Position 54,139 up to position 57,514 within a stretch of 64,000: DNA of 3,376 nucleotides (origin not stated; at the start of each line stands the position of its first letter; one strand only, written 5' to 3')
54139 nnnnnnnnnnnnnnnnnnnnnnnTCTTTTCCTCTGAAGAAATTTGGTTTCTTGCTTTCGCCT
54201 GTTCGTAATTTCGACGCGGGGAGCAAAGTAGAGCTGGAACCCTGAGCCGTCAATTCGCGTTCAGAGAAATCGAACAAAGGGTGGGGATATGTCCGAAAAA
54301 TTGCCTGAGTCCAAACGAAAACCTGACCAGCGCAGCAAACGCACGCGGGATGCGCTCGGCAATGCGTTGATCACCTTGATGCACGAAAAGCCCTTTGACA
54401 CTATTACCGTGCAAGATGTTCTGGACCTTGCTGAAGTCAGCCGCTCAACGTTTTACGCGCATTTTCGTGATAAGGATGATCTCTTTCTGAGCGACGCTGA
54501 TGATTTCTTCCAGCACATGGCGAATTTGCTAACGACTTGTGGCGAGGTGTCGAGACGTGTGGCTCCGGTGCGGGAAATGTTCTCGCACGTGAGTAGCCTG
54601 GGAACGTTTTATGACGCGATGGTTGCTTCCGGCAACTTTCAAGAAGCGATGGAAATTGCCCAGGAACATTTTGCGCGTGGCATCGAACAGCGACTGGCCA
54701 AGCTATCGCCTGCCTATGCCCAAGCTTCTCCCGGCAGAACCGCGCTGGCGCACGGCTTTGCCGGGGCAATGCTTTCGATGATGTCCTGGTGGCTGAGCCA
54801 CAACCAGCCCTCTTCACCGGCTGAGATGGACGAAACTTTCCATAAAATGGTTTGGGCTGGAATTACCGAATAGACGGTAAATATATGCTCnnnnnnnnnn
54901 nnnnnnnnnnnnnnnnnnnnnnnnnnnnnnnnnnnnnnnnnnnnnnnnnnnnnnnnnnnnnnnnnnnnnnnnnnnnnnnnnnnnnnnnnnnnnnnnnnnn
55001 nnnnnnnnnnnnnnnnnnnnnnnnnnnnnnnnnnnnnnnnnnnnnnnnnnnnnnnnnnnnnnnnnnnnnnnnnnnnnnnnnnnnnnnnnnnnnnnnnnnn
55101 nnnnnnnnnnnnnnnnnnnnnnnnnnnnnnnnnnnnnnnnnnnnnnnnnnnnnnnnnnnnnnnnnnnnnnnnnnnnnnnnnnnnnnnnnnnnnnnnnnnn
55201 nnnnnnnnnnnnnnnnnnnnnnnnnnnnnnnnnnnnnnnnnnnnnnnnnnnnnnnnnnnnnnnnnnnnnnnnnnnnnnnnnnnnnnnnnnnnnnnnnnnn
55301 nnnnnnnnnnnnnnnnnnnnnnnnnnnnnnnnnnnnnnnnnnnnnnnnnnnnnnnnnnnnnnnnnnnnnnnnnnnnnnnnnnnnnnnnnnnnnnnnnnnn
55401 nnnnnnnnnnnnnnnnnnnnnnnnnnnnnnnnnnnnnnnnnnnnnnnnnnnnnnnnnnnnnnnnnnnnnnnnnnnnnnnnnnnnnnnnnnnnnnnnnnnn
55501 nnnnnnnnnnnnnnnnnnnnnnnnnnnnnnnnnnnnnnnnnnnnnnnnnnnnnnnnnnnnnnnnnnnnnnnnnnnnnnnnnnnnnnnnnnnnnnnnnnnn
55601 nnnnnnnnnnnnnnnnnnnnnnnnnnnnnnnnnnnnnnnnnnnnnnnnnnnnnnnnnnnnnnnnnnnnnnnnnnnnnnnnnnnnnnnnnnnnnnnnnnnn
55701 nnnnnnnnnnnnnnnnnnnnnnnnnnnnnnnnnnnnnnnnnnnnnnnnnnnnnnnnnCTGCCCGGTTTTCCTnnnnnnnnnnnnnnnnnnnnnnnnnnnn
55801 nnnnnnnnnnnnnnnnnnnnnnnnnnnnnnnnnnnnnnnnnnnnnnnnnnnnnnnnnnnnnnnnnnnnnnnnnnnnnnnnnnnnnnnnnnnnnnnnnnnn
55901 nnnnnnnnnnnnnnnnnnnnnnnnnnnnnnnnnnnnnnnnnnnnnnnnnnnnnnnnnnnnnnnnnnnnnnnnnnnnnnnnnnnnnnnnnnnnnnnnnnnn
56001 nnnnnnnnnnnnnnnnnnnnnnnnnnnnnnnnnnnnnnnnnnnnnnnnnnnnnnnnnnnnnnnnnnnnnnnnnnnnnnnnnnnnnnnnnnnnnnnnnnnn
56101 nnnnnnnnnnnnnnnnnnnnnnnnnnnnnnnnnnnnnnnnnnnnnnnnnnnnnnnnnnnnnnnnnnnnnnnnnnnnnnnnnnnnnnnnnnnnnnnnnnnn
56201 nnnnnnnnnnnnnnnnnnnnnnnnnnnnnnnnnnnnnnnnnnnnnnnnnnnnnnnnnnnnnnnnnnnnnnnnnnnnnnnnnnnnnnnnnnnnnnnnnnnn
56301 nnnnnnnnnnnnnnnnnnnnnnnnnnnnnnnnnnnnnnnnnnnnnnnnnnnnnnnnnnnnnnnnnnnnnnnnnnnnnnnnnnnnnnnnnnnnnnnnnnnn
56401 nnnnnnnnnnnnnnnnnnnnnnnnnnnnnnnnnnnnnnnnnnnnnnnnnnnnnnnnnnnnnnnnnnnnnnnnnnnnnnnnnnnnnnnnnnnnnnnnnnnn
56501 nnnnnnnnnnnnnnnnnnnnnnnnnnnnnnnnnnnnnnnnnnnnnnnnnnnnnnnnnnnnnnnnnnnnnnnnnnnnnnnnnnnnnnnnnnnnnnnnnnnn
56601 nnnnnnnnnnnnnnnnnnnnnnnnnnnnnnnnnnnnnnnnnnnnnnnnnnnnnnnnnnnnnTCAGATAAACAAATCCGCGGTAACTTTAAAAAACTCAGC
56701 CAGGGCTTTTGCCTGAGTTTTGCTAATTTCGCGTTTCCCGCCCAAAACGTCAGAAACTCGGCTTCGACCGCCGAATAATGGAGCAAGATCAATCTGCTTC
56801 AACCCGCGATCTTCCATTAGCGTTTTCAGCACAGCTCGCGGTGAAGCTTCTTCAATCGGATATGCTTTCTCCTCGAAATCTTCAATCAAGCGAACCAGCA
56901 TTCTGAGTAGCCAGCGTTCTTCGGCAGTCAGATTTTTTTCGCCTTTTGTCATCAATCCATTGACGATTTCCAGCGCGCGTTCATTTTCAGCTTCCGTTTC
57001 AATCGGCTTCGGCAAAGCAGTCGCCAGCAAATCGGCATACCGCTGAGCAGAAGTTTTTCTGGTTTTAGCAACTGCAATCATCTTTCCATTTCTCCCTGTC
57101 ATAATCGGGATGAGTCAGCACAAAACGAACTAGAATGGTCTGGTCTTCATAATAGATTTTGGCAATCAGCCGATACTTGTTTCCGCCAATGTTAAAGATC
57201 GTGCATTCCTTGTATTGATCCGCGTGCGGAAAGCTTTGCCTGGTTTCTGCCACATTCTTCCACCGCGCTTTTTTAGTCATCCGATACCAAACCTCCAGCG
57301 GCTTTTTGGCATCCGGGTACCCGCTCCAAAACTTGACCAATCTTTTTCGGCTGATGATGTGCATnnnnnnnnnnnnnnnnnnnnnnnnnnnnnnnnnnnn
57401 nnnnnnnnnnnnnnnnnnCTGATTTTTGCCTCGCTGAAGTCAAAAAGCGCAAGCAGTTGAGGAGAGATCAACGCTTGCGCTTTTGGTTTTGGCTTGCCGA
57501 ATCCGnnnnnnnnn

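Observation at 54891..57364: DUF692 (MNIO) plus DUF2063 RiPP-maturase-like pair with no visible precursor peptide; a higBA toxin-antitoxin module sits directly upstream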

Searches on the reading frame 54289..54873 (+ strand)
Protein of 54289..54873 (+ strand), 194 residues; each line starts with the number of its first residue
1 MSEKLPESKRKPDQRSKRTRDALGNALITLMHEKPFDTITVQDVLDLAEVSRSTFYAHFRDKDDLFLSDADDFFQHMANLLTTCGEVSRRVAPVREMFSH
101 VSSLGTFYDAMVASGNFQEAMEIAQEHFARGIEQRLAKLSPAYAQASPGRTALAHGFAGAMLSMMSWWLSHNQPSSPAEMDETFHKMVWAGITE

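Call 3: search_protein_families(library=pfam, proteins=[window:54289-54873:+], max_evalue=0.01)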
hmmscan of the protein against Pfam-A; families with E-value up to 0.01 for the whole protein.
window:54289-54873:+ (194 aa): 2 families
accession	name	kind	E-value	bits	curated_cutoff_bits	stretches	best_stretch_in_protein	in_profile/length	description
PF00440.29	TetR_N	-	2.1e-09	37.4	24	1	28-67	6-45/47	Bacterial regulatory proteins, tetR family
PF14278.11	TetR_C_8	-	0.00016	22.2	26.1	1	96-188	9-101/103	Transcriptional regulator C-terminal region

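Call 4: search_protein_families(library=ncbifam, proteins=[window:54289-54873:+], max_evalue=0.01)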
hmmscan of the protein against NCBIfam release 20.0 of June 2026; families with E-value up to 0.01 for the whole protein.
window:54289-54873:+ (194 aa): 12 families
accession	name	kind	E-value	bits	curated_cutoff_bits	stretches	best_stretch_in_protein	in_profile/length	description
TIGR02366.1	DHAK_reg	equivalog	6.4e-09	36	129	1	19-66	4-51/176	dihydroxyacetone kinase transcriptional activator DhaS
TIGR03968.1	mycofact_TetR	equivalog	4.1e-08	33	224.9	1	14-89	5-80/190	mycofactocin system transcriptional regulator MftR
NF053731.1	TransRegFasRMycb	equivalog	2.3e-06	27.5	330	1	15-193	9-193/199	HTH-type transcriptional activator FasR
NF041196.1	ScbR_bind_reg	equivalog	4.1e-06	27.1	150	1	14-66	2-54/191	ScbR family autoregulator-binding transcription factor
NF008402.0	PRK11202.1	equivalog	8.4e-06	25.6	151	1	14-70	7-64/211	HTH-type transcriptional repressor FabR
NF007430.0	PRK09975.1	equivalog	9.6e-06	24.9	274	1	10-66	3-59/220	acrEF/envCD operon transcriptional regulator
NF051852.1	efflux_TF_MtrR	exception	1.2e-05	25.2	280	1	10-82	2-74/205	multidrug efflux system transcriptional repressor MtrR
NF007949.0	PRK10668.1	equivalog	0.00013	21.6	271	1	10-66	3-59/216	multidrug efflux transporter transcriptional repressor AcrR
NF000040.3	Tn10_TetC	equivalog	0.00039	20.6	425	1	9-101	4-96/197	tetracyline resistance-associated transcriptional repressor TetC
NF058643.1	TranRegCurRPseudo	equivalog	0.00045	19.9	300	1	18-77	7-66/193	TetR family transcriptional repressor CurR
NF051457.1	acryl_TF_AcuR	equivalog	0.001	18.4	247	1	11-79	10-78/204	acrylate utilization transcriptional regulator AcuR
TIGR03384.1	betaine_BetI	equivalog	0.004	16.9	201.3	1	19-68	9-58/189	choline-binding transcriptional repressor BetI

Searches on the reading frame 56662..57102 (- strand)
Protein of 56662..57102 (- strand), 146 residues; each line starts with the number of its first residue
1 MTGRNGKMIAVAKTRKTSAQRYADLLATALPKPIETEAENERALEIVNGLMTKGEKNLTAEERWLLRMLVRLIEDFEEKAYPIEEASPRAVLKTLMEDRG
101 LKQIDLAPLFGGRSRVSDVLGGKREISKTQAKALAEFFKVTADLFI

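Call 3: search_protein_families(library=pfam, proteins=[window:56662-57102:-], max_evalue=0.01)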
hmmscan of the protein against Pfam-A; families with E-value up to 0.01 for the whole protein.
window:56662-57102:- (146 aa): 2 families
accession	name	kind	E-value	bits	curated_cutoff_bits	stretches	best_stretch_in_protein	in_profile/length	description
PF01381.28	HTH_3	-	1.4e-06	28.6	23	1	92-144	1-54/55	Helix-turn-helix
PF13560.12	HTH_31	-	0.0013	19.4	27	1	90-144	4-60/64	Helix-turn-helix domain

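Call 4: search_protein_families(library=ncbifam, proteins=[window:56662-57102:-], max_evalue=0.01)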
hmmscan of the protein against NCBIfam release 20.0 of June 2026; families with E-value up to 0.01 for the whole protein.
window:56662-57102:- (146 aa): 0 families

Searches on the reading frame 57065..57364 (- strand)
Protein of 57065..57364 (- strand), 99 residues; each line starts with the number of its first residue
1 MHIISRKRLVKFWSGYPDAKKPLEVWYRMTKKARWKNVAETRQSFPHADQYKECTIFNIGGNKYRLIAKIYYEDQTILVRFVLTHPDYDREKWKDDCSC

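Call 3: search_protein_families(library=pfam, proteins=[window:57065-57364:-], max_evalue=0.01)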
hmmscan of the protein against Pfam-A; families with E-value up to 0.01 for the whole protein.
window:57065-57364:- (99 aa): 1 family
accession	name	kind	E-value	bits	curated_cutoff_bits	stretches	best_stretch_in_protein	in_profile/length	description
PF09907.15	HigB_toxin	-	1.8e-28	99.1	27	1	19-90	1-73/74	HigB_toxin, RelE-like toxic component of a toxin-antitoxin system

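Call 4: search_protein_families(library=ncbifam, proteins=[window:57065-57364:-], max_evalue=0.01)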
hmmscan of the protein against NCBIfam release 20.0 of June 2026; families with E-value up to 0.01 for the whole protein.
window:57065-57364:- (99 aa): 0 families
